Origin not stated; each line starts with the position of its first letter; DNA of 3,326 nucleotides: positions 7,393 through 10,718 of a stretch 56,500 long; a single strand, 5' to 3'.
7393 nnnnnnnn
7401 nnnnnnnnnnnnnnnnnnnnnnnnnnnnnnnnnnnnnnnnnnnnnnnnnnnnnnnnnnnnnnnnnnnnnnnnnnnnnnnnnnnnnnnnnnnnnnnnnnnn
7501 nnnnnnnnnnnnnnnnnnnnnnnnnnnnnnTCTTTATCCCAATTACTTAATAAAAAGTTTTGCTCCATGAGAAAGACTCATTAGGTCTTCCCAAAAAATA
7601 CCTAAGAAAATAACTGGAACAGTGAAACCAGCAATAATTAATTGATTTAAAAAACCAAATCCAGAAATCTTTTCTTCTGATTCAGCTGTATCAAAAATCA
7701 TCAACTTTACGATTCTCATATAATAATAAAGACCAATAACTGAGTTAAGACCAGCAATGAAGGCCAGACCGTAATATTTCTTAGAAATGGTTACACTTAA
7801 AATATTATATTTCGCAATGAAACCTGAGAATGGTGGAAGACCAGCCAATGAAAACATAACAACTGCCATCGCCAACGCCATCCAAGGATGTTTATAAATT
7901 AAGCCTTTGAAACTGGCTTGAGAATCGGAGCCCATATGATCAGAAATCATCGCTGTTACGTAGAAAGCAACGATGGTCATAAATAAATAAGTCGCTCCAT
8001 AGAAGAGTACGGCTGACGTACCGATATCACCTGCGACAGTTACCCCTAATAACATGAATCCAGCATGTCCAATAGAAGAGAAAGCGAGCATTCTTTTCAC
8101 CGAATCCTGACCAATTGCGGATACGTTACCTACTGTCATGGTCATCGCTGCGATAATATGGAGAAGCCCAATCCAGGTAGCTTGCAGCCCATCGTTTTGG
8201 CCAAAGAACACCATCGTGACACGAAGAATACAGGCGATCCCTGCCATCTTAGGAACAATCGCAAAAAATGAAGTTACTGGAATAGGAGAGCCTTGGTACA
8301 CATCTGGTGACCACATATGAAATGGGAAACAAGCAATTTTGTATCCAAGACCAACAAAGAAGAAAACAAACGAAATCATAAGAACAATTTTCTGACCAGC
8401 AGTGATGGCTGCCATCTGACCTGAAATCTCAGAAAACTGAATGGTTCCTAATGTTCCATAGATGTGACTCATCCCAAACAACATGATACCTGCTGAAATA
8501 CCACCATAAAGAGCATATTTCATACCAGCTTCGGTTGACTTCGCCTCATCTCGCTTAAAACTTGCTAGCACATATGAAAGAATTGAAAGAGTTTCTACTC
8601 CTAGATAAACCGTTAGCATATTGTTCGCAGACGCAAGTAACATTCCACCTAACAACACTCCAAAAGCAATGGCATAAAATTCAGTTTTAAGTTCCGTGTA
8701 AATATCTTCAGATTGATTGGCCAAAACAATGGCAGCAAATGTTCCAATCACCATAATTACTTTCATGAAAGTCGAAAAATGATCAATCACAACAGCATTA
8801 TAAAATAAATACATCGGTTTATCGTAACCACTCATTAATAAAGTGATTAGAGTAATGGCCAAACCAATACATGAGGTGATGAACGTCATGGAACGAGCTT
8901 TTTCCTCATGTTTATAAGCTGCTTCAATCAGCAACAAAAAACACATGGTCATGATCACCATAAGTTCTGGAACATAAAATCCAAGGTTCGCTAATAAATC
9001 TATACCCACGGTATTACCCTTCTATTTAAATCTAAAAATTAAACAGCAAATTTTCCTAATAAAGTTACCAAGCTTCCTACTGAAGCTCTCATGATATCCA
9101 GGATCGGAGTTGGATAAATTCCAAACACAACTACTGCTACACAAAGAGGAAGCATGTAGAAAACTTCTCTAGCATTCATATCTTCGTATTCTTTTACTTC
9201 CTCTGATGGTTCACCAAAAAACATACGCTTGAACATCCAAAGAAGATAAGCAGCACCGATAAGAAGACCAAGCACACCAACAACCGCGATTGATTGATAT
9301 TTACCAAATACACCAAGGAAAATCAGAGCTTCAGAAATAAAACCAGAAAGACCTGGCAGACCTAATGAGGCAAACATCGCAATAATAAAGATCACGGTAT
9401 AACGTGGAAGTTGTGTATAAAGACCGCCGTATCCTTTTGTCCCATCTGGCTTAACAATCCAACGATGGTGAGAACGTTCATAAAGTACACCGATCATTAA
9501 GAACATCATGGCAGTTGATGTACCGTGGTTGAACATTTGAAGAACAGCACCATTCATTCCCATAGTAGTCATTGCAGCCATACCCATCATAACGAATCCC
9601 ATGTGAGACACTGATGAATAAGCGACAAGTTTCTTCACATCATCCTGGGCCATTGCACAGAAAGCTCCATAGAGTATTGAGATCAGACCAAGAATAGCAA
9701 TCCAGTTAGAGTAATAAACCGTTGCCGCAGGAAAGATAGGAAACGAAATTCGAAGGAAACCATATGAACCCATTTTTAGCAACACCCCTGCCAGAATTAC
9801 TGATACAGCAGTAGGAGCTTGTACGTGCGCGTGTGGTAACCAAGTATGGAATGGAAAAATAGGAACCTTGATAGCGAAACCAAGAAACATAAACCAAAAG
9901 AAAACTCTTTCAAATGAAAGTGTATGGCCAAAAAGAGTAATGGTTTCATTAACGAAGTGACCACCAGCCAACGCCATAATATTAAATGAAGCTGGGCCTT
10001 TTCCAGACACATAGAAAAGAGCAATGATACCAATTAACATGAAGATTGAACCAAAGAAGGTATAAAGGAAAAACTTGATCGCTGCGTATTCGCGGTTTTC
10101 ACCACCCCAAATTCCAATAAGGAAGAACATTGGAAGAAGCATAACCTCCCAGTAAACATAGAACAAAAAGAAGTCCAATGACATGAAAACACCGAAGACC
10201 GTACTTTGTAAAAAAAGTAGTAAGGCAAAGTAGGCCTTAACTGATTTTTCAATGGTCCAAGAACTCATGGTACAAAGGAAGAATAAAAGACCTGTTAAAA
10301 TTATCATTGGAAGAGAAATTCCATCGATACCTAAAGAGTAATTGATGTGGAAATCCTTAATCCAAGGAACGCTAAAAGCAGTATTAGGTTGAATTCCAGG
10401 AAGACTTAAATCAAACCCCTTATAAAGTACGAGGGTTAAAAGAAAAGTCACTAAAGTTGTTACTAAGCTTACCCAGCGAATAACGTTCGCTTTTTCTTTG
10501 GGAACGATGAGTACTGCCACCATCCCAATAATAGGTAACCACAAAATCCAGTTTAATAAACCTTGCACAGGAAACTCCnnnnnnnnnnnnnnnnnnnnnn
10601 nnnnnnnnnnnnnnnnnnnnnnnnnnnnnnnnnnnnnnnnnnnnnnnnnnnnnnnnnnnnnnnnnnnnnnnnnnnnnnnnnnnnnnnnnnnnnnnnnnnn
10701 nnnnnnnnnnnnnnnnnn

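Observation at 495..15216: Fourteen-gene operon made of two divergent complex-I membrane arms (nuoA-H-J-K-L-M-N twice) with no peripheral-arm genes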

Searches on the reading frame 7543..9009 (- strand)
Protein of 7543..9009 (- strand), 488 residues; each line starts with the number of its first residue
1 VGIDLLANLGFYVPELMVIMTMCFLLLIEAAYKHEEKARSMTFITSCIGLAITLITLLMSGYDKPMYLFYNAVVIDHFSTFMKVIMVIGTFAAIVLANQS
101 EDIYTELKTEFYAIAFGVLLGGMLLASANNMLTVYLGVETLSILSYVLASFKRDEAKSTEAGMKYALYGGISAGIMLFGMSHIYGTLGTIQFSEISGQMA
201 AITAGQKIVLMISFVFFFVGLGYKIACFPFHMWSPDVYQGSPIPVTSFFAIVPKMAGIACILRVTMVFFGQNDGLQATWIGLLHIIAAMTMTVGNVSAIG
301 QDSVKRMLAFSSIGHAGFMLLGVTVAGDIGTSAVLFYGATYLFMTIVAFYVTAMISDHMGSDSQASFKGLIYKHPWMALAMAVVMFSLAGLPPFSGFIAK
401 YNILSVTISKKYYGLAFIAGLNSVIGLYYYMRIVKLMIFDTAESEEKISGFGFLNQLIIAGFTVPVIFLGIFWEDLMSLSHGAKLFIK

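Call 3: search_protein_families(library=pfam, proteins=[window:7543-9009:-])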
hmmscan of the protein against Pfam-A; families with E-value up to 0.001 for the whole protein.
window:7543-9009:- (488 aa): 1 family
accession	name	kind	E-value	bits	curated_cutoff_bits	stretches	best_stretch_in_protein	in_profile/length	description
PF00361.26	Proton_antipo_M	-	2.4e-69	234.2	21.5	1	128-425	1-293/294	NADH:quinone oxidoreductase/Mrp antiporter, TM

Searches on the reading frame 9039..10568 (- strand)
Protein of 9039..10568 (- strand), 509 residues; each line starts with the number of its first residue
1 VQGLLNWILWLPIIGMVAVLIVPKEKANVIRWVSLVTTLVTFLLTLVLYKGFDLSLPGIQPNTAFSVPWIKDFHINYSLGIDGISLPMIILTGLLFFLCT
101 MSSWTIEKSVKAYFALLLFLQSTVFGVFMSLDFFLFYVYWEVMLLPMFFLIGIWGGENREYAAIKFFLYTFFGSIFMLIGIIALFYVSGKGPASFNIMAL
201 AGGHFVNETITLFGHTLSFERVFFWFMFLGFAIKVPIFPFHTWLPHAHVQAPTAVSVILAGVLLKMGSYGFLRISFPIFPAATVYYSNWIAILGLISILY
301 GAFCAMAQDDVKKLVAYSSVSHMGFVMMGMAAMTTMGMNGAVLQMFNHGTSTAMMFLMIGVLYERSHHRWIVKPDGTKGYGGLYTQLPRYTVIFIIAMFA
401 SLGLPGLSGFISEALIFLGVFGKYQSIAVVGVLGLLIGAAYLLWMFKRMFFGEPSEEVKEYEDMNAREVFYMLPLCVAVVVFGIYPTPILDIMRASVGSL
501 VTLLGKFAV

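Call 3: search_protein_families(library=pfam, proteins=[window:9039-10568:-])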
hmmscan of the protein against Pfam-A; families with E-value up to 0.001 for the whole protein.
window:9039-10568:- (509 aa): 1 family
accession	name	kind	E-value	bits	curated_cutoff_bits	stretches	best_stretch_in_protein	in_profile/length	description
PF00361.26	Proton_antipo_M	-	6.1e-71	239.5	21.5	1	130-433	1-289/294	NADH:quinone oxidoreductase/Mrp antiporter, TM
